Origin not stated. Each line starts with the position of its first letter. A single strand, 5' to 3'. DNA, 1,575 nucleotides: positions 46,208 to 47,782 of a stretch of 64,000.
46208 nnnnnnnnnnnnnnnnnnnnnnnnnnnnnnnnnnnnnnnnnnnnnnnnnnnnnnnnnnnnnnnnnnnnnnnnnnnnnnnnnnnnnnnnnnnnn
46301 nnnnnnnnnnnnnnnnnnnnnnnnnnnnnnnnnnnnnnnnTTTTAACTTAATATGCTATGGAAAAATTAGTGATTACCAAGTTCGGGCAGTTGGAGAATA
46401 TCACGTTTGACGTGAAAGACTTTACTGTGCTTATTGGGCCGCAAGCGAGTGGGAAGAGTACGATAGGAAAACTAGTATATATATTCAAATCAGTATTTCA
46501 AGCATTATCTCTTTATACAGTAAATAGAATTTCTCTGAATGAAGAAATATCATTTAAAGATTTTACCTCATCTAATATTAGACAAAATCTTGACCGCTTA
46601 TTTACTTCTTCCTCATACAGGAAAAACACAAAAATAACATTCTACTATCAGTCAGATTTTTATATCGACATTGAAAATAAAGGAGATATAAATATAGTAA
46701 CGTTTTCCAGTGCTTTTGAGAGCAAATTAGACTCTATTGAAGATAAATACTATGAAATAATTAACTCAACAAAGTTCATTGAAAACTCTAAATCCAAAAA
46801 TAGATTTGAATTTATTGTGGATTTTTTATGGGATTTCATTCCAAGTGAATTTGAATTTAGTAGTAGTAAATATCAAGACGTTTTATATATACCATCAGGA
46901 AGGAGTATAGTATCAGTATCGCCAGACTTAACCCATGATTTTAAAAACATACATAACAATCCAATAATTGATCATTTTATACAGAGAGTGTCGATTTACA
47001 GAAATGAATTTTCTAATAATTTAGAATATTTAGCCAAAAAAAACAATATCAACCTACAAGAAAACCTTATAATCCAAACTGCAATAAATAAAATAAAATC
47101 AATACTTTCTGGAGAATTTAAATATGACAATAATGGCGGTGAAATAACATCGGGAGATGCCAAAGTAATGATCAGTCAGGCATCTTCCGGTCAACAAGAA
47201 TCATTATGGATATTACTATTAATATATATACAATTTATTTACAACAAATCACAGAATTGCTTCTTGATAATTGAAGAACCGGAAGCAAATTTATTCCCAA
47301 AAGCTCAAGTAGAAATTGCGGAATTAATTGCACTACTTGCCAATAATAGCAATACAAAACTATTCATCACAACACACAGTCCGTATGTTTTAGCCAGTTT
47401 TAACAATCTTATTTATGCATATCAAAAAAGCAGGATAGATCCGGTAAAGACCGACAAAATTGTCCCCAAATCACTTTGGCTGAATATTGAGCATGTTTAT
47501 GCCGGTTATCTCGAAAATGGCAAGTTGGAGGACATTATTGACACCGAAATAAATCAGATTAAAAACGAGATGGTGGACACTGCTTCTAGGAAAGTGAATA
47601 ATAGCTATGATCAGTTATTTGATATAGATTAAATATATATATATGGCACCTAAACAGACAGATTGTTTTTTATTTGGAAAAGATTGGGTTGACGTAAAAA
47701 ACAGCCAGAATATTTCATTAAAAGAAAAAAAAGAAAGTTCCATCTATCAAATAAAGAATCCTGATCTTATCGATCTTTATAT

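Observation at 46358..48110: Candidate unnamed two-gene anti-phage system: ABC-ATPase plus small PD-(D/E)xK protein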

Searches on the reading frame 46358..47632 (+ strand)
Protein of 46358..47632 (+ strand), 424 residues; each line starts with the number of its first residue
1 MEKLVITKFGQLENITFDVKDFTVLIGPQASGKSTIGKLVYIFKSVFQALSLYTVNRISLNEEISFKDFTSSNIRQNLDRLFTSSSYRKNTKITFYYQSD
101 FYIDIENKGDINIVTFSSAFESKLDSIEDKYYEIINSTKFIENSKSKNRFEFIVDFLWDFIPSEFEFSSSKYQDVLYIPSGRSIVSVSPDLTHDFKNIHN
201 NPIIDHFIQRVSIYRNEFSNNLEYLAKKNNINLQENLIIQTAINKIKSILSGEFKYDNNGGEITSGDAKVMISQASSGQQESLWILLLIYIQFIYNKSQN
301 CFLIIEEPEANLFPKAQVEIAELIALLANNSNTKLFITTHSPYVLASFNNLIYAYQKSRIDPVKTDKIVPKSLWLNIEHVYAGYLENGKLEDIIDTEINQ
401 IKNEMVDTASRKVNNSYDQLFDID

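Call 3: search_protein_families(library=pfam, proteins=[window:46358-47632:+], max_evalue=1)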
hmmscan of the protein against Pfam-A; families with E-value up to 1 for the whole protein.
window:46358-47632:+ (424 aa): 6 families
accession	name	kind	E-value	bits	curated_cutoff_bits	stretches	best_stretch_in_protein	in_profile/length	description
PF13175.12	AAA_15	-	3.7e-26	93.1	32.1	1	2-344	4-373/374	AAA ATPase domain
PF13304.12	AAA_21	-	3.2e-18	67.3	27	1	22-346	1-304/304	AAA domain, putative AbiEii toxin, Type IV TA system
PF02463.25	SMC_N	-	4.8e-07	29.9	40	1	2-356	3-213/220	RecF/RecN/SMC N terminal domain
PF13555.12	AAA_29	-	0.0023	18.1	27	1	9-36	12-38/61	P-loop containing region of AAA domain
PF13514.12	AAA_27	-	0.14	12.2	22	1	2-36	4-42/206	AAA domain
PF13476.12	AAA_23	-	0.35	11.9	27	0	3-245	1-185/201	AAA domain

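Call 4: search_protein_families(library=padloc, proteins=[window:46358-47632:+], max_evalue=1)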
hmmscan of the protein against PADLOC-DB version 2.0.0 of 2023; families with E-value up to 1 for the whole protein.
window:46358-47632:+ (424 aa): 84 families (the best 25 are shown)
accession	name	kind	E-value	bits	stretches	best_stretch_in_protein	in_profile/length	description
PDLC02979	AriA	-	4.8e-33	113.5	1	2-344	4-372/373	-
PDLC04033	PD-T4-4_A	-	1.4e-23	81.8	2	211-382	235-408/460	-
PDLC04562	PDC-M29A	-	3.9e-21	73.8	2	299-424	270-407/410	-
PDLC04710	PDC-M56A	-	5.3e-20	69.7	2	169-346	104-286/382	-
PDLC03878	NsnB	-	6.3e-19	66.9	1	1-362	2-295/345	-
PDLC04032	PD-T4-4_A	-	1.7e-18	64.8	2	190-357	245-403/474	-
PDLC02980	AriA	-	3.3e-18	64.7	1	22-346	1-304/304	-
PDLC04664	PDC-M47A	-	2.1e-16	57.9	2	217-356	243-377/461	-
PDLC04182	HEC-01A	-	8.2e-16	56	2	218-347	226-353/406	-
PDLC04135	mad3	-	8.6e-16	56.4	1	2-359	3-346/374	mads_3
PDLC04214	HEC-02A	-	1.3e-12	45.6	2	238-350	177-287/338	-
PDLC04213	HEC-02A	-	4.1e-12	44.3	2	235-352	169-282/337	-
PDLC00064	GajA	-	3.4e-11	40.8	1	266-350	93-177/464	AAA ATPase domain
PDLC00290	PtuA1|PtuA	-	7.1e-11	40.1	2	289-366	258-335/414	AAA ATPase domain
PDLC02335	AbiLi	-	1.2e-10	39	1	18-348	74-243/326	AbiLi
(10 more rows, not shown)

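Call 5: search_protein_families(library=ncbifam, proteins=[window:46358-47632:+], max_evalue=1)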
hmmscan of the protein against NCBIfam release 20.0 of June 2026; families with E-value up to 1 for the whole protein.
window:46358-47632:+ (424 aa): 30 families (the best 25 are shown)
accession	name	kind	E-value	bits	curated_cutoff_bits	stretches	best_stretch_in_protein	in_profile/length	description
NF047739.1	antiphage_MADS3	equivalog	4.2e-13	49.2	420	2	265-348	307-382/427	methylation-associated defense system AAA family ATPase MAD3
NF010158.0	PRK13637.1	equivalog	6e-06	25.6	390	1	302-361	165-224/287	energy-coupling factor transporter ATPase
TIGR04521.1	ECF_ATPase_2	equivalog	9.7e-06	24.9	330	1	302-360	165-223/279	energy-coupling factor transporter ATPase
TIGR04520.1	ECF_ATPase_1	equivalog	2.5e-05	23.9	315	1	11-78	17-79/269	energy-coupling factor transporter ATPase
NF038007.1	ABC_ATP_DarD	equivalog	0.00053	19.5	375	1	11-74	20-88/218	darobactin export ABC transporter ATP-binding protein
TIGR02673.1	FtsE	equivalog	0.0012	18.5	264.85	1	11-44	17-52/214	cell division ATP-binding protein FtsE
TIGR00972.1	3a0107s01c2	equivalog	0.0017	17.8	343.2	1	9-78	14-84/248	phosphate ABC transporter ATP-binding protein PstB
TIGR03608.1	L_ocin_972_ABC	subfamily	0.0019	17.7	254.85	1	302-352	155-204/206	putative bacteriocin export ABC transporter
NF008449.1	PRK11300.1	equivalog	0.0019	17.5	362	1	301-356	173-228/255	high-affinity branched-chain amino acid ABC transporter ATP-binding protein LivG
TIGR01842.1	type_I_sec_PrtD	subfamily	0.0023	16.6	510.15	1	11-40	333-364/544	type I secretion system permease/ATPase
NF010068.0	PRK13548.1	equivalog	0.0025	16.9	261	1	288-341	150-202/261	heme ABC transporter ATP-binding protein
NF010155.0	PRK13634.1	equivalog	0.0057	16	413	1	302-360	166-224/290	energy-coupling factor ABC transporter ATP-binding protein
TIGR02211.1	LolD_lipo_ex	equivalog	0.0058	16.2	307.75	1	302-350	162-210/221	lipoprotein-releasing ABC transporter ATP-binding protein LolD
NF010171.0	PRK13652.1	equivalog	0.006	15.7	476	1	302-363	158-219/277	cobalt transporter ATP-binding subunit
NF011674.0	PRK15093.1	equivalog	0.0061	15.7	627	1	298-352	175-229/330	putrescine export ABC transporter ATP-binding protein SapD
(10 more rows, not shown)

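Call 8: search_solved_structures(query=window:46358-47629:+, max_evalue=0.001)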
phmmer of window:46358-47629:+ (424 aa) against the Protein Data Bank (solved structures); distinct sequences matched with E-value up to 0.001: 1.
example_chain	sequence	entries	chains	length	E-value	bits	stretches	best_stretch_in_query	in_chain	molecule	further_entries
6p74_A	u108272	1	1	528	1.3e-05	27.7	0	302-351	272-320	Putative ATP-dependent endonuclease of the OLD family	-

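Call 16: find_homologous_proteins(query=window:46358-47629:+, max_evalue=1e-10)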
Query window:46358-47629:+ (424 aa): 4858 proteins with E <= 1e-10 among 8000 candidates; the best 120 are listed.
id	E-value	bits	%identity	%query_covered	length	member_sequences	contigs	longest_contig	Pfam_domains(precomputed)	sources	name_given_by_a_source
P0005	2.1e-270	914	100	100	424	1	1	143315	PF13175.13,PF02463.26,PF13304.13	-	-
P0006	8.1e-97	343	45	100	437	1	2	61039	PF13175.13,PF02463.26,PF13304.13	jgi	jgi:predicted ATPase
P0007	3.6e-67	245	34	100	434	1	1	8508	PF13175.13,PF02463.26,PF13304.13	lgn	-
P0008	1.0e-66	244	35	100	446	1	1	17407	PF13175.13,PF02463.26,PF13304.13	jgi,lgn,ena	-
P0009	1.4e-66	243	35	100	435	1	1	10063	PF11398.15,PF13175.13,PF02463.26,PF13304.13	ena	-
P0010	1.6e-66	243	34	100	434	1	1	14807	PF13175.13,PF02463.26,PF13304.13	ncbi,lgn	-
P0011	4.2e-66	242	35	99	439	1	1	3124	PF13175.13,PF02463.26,PF13304.13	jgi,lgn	jgi:predicted ATP-dependent endonuclease of OLD family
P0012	7.6e-66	241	35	100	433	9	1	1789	PF13175.13,PF02463.26,PF13304.13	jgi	jgi:predicted ATP-dependent endonuclease of OLD family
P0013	9.8e-66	241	34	100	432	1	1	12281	PF13175.13,PF13304.13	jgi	jgi:predicted ATP-dependent endonuclease of OLD family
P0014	1.8e-65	240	36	100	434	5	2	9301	PF13175.13,PF02463.26,PF13304.13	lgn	-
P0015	4.1e-65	239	34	100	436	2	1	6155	PF13175.13,PF02463.26,PF13304.13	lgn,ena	-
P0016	5.8e-65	238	34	100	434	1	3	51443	PF13175.13,PF02463.26,PF13304.13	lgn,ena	-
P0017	1.3e-64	237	33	100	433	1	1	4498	PF13175.13,PF02463.26,PF13304.13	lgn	-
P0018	1.5e-64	237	36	98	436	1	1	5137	PF13175.13,PF02463.26,PF13304.13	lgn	-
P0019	3.7e-64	235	34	100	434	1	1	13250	PF13175.13,PF02463.26,PF13304.13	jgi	-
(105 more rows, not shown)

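Call 51: search_protein_families(library=padloc, proteins=[P0006], max_evalue=0.01)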
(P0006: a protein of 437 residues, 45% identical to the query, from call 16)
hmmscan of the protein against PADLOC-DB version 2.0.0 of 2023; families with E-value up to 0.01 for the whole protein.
P0006 (437 aa): 86 families (the best 25 are shown)
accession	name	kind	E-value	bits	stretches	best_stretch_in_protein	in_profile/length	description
PDLC02979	AriA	-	7.8e-36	122.6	1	5-358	7-373/373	-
PDLC04033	PD-T4-4_A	-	1e-21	75.7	1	3-397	2-410/460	-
PDLC03878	NsnB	-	9.6e-19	66.3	1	2-366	3-289/345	-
PDLC04562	PDC-M29A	-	4e-18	63.8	2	300-436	259-406/410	-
PDLC04710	PDC-M56A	-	6.2e-18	62.9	2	1-48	1-48/382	-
PDLC02980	AriA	-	1.1e-17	63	1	22-358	1-303/304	-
PDLC04664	PDC-M47A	-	1e-16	59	1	258-385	267-394/461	-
PDLC04182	HEC-01A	-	1.7e-14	51.7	2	302-362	293-355/406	-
PDLC04135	mad3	-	6.3e-14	50.3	1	1-369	2-339/374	mads_3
PDLC04032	PD-T4-4_A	-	8.9e-14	49.3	1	200-368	240-401/474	-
PDLC00290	PtuA1|PtuA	-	1.9e-13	48.5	2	304-381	261-337/414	AAA ATPase domain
PDLC00303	PtuA1|PtuA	-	2.6e-13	47.8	1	197-363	121-288/386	AAA ATPase domain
PDLC04177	HEC-01A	-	5.9e-13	46.6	2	241-363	226-345/393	-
PDLC00075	GajA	-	6.4e-13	46.1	2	302-362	259-314/536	AAA ATPase domain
PDLC04214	HEC-02A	-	3.6e-12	44.2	1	232-362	157-286/338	-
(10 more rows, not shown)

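Call 81: search_protein_families(library=phrogs, proteins=[window:46358-47629:+], max_evalue=0.001)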
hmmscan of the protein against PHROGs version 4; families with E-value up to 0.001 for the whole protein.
window:46358-47629:+ (424 aa): 6 families
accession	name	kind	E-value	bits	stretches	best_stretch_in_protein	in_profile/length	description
phrog_14430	-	unknown function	4.3e-18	66.7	2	214-359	257-397/444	-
phrog_4747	-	unknown function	6.6e-16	59.5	1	4-348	6-382/610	-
phrog_3940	-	unknown function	1e-13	52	1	2-352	6-306/537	-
phrog_7507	-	unknown function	2.2e-09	38.1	1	214-358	310-463/483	-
phrog_19212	-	unknown function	2e-05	24.4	0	268-349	332-413/550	-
phrog_293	-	moron, auxiliary metabolic gene and host takeover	4.6e-05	22.6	0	301-367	288-354/1058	ABC transporter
